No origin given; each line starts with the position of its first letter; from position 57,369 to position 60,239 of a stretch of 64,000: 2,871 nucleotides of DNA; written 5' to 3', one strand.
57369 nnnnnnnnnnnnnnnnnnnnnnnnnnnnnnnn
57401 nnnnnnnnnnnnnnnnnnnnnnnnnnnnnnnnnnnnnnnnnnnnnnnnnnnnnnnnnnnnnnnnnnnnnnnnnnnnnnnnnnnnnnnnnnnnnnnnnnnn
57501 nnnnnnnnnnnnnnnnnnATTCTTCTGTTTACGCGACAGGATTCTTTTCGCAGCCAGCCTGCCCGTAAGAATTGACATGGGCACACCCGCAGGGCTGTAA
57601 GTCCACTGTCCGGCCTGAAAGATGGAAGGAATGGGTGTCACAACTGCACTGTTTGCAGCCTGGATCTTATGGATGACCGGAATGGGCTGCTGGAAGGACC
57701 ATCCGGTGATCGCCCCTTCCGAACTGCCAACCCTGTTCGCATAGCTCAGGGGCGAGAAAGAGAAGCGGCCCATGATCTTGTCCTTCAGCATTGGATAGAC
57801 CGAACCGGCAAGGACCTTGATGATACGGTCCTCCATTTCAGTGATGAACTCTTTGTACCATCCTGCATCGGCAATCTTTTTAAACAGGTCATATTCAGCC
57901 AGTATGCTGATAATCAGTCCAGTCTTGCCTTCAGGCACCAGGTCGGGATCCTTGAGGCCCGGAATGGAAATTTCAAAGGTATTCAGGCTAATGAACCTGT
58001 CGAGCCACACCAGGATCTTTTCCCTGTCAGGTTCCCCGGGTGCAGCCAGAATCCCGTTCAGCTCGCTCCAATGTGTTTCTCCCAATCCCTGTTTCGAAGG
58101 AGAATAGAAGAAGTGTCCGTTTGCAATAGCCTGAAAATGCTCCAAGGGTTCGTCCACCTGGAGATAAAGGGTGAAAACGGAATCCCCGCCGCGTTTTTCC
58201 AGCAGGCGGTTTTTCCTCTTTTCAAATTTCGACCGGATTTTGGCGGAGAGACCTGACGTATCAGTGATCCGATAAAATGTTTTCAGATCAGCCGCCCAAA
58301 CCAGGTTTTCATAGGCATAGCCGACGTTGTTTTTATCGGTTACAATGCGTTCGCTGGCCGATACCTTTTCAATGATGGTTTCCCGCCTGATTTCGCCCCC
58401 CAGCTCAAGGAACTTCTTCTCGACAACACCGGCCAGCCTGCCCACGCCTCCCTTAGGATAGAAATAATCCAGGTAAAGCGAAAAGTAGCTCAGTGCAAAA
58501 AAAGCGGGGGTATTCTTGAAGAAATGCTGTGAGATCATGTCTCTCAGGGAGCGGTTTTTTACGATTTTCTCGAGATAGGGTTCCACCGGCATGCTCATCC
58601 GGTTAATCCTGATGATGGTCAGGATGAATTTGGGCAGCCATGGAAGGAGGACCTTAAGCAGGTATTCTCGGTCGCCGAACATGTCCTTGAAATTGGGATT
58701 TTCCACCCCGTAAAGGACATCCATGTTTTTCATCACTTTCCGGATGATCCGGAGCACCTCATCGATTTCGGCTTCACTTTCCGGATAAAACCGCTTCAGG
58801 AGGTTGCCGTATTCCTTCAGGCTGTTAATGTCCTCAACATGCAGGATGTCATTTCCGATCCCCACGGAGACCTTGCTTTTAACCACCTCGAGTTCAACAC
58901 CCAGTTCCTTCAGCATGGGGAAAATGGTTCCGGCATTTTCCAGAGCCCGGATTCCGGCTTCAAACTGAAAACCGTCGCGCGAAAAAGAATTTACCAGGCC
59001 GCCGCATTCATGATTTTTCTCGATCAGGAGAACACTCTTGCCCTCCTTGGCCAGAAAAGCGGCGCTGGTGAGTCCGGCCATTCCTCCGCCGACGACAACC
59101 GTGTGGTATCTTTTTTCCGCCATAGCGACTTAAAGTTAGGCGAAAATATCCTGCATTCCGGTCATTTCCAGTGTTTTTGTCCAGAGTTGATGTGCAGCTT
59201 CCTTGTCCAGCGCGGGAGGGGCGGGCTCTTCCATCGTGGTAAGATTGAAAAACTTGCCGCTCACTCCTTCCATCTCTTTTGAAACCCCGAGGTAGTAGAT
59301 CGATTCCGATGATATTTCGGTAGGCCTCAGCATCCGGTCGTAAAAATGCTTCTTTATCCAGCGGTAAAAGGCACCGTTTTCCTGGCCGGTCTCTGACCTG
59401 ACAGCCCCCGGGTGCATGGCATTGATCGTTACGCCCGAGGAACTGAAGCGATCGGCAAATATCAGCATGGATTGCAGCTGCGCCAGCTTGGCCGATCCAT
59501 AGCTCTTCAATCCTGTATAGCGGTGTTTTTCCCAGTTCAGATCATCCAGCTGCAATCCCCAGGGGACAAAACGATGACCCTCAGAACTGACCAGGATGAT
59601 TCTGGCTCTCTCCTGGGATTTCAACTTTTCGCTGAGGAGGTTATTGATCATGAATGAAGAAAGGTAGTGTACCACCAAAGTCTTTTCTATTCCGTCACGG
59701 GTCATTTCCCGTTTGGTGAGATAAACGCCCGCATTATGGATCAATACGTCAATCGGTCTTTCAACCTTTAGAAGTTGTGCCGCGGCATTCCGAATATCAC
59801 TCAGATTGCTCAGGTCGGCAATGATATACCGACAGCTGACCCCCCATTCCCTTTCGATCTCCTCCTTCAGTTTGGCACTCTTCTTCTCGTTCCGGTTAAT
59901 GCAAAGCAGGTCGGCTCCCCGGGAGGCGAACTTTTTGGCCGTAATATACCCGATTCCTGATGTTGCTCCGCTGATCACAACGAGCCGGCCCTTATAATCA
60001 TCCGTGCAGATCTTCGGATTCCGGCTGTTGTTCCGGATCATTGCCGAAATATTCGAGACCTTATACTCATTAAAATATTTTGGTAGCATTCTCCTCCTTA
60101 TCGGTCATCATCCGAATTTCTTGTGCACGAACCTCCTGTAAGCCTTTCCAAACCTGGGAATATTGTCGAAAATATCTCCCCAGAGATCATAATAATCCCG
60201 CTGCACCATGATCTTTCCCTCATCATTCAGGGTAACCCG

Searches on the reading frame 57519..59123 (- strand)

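Call 34: search_protein_families(library=pfam, proteins=[window:57519-59123:-], max_evalue=0.001)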
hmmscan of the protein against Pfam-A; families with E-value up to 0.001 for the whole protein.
window:57519-59123:- (535 aa): 11 families
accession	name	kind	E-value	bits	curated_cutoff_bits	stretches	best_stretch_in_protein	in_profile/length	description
PF01593.30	Amino_oxidase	-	3.4e-16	60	19.8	1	15-529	1-443/443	Flavin containing amine oxidoreductase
PF13450.12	NAD_binding_8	-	1.1e-15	58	21.9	1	10-74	1-68/68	NAD(P)-binding Rossmann-like domain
PF01266.30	DAO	-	6.4e-10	39.5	27.9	1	8-67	2-60/353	FAD dependent oxidoreductase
PF00890.30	FAD_binding_2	-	8.2e-08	32.3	20.4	1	8-46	2-38/414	FAD binding domain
PF12831.13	FAD_oxidored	-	2.2e-07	31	27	1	9-44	3-38/416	FAD dependent oxidoreductase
PF07992.20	Pyr_redox_2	-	1.1e-05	25.5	26.1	1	6-46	1-43/291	Pyridine nucleotide-disulphide oxidoreductase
PF01494.25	FAD_binding_3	-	2.4e-05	24.2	22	1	6-39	2-35/349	FAD binding domain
PF03486.20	HI0933_like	-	3.9e-05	23.7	50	1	7-41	2-36/244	HI0933-like protein Rossmann domain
PF01134.28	GIDA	-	0.00032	20.3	22.1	1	9-44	3-39/391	Glucose inhibited division protein A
PF00070.33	Pyr_redox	-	0.00071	20.5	22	0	7-39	1-33/82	Pyridine nucleotide-disulphide oxidoreductase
PF01946.23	Thi4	-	0.0009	19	26.2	0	8-79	20-85/235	Thi4 family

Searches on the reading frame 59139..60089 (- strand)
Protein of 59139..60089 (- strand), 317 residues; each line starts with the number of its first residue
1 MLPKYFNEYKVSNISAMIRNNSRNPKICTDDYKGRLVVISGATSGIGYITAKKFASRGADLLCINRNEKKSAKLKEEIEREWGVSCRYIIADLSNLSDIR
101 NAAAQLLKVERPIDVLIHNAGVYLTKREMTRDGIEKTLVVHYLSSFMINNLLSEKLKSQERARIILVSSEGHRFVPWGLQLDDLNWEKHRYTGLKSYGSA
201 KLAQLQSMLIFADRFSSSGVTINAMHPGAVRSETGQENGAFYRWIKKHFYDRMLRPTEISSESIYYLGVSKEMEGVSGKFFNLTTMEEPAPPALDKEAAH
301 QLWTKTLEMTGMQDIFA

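Call 34: search_protein_families(library=pfam, proteins=[window:59139-60089:-], max_evalue=0.001)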
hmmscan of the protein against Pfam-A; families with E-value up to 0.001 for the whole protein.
window:59139-60089:- (317 aa): 4 families
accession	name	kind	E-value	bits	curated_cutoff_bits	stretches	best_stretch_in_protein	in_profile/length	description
PF00106.31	adh_short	-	1e-28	100.6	26.6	1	36-170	2-137/195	short chain dehydrogenase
PF13561.12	adh_short_C2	-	3.2e-22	79.7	27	2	41-173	1-134/236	Enoyl-(Acyl carrier protein) reductase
PF08659.16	KR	-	2.7e-09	37.7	22.6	1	37-151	3-122/180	KR domain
PF01370.27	Epimerase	-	0.00011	22.1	20.9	1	37-246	1-191/240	NAD dependent epimerase/dehydratase family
